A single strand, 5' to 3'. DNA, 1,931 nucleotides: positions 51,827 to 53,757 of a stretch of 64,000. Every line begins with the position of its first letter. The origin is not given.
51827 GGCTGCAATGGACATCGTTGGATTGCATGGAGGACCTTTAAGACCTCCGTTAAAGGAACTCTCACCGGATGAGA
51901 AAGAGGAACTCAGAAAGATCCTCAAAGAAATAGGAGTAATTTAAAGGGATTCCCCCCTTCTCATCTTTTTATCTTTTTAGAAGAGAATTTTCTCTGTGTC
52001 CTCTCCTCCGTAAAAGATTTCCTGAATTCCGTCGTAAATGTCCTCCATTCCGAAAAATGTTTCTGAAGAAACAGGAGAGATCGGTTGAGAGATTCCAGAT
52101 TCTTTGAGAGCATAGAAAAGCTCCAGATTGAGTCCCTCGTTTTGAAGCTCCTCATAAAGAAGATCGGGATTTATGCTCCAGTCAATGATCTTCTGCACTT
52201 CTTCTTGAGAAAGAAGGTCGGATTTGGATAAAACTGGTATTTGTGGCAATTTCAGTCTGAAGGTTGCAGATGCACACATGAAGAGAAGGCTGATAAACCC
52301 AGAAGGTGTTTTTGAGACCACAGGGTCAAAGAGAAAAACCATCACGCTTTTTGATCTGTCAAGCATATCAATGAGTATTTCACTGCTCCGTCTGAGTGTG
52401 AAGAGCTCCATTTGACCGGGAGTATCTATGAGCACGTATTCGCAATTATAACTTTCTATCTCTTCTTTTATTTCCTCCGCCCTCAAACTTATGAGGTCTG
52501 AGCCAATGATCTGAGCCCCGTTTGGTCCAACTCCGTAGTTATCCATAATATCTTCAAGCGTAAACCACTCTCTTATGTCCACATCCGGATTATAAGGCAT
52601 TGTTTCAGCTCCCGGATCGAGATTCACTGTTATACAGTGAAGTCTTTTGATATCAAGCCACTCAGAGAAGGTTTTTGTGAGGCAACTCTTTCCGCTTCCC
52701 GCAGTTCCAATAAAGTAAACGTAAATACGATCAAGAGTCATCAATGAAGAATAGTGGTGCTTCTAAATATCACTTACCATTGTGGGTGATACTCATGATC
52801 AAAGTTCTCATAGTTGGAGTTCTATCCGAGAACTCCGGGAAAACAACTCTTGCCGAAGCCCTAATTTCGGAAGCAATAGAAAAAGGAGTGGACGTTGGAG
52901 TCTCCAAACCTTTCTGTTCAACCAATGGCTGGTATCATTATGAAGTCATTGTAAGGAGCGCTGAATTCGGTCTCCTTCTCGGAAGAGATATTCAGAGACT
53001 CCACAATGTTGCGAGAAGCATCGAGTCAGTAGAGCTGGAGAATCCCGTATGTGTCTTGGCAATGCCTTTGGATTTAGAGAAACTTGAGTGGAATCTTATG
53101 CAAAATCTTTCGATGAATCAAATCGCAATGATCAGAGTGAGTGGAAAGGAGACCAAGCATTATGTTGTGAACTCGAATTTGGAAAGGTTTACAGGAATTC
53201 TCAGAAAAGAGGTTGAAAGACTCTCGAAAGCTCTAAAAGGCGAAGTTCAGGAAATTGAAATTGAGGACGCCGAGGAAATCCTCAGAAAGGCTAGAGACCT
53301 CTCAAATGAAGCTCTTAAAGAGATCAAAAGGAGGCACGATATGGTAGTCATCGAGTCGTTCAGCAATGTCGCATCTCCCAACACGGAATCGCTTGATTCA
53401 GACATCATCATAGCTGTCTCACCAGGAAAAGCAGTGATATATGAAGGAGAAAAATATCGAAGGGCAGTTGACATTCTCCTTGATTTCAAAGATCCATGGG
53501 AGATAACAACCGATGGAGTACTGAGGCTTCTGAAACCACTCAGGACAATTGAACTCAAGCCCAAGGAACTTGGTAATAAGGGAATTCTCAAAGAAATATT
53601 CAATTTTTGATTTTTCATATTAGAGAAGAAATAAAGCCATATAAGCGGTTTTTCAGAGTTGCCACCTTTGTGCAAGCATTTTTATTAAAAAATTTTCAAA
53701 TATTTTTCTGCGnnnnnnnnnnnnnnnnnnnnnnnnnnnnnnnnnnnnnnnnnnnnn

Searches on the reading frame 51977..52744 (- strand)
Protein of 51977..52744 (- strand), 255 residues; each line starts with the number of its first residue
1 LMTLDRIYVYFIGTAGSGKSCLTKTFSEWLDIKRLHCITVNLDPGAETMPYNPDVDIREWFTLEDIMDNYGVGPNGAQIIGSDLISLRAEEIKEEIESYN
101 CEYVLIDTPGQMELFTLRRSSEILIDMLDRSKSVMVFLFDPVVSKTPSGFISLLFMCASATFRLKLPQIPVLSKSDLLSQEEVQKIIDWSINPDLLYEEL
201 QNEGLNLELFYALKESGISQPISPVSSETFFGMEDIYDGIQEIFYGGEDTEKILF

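Call 3: search_protein_families(library=pfam, proteins=[window:51977-52744:-], max_evalue=1)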
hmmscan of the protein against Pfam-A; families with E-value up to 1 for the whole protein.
window:51977-52744:- (255 aa): 10 families
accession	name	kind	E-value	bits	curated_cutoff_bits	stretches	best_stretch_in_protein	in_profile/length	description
PF03029.23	ATP_bind_1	-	2e-60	205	27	1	11-244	1-238/240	Conserved hypothetical ATP binding protein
PF00009.33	GTP_EFTU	-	0.0025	17.9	26.5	1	98-242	66-184/188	Elongation factor Tu GTP binding domain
PF13401.12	AAA_22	-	0.0026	18.5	27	1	9-46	8-45/130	AAA domain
PF13479.12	AAA_24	-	0.021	15.1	27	1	11-113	7-77/195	AAA domain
PF16575.11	CLP1_P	-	0.026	14.8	26.6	0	13-47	1-35/188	mRNA cleavage and polyadenylation factor CLP1 P-loop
PF03193.22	RsgA_GTPase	-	0.029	14.6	30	0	8-32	108-132/174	RsgA GTPase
PF00735.24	Septin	-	0.12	12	26.2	0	169-186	145-162/280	Septin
PF01926.29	MMR_HSR1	-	0.18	12.4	21.9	0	94-120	39-69/113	50S ribosome-binding GTPase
PF10662.15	PduV-EutP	-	0.19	12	21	0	9-28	4-23/143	Ethanolamine utilisation - propanediol utilisation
PF12775.13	AAA_7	-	0.21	11.5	25.8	1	6-42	33-69/181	P-loop containing dynein motor region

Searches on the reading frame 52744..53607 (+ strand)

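Call 3: search_protein_families(library=pfam, proteins=[window:52744-53607:+], max_evalue=1)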
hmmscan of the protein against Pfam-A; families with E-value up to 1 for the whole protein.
window:52744-53607:+ (288 aa): 6 families
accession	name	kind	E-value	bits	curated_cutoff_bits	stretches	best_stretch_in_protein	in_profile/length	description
PF03205.20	MobB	-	0.00026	21.3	26.6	1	28-55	7-34/133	Molybdopterin guanine dinucleotide synthesis protein B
PF13500.12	AAA_26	-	0.00028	21.2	27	1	22-61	4-42/198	AAA domain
PF16575.11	CLP1_P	-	0.07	13.4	26.6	0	29-51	3-25/188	mRNA cleavage and polyadenylation factor CLP1 P-loop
PF20720.3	nSTAND3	-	0.094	12.9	27.2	1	30-51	27-48/155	Novel STAND NTPase 3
PF25774.1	CC_CEP250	-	0.13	13.2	27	0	145-187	7-44/98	CEP250 coiled coil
PF21903.1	BDI_0842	-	0.19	12.6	27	1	20-51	29-61/89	Hypothetical protein BDI_0842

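Call 4: search_protein_families(library=ncbifam, proteins=[window:52744-53607:+], max_evalue=1)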
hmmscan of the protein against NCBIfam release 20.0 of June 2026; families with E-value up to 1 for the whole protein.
window:52744-53607:+ (288 aa): 4 families
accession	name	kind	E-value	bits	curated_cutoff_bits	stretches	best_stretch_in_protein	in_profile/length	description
TIGR00176.1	mobB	equivalog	9.9e-05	22.4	76.2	1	29-55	8-34/155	molybdopterin-guanine dinucleotide biosynthesis protein B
TIGR00347.1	bioD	equivalog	0.0027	17.9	83.3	0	31-63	9-41/166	dethiobiotin synthase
NF011056.0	PRK14489.1-1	equivalog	0.038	13.1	379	1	18-55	200-238/363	bifunctional molybdenum cofactor guanylyltransferase MobA/molybdopterin-guanine dinucleotide biosynthesis adaptor protein MobB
TIGR01689.1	EcbF-BcbF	subfamily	0.061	13.3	162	1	51-91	83-123/126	capsule biosynthesis phosphatase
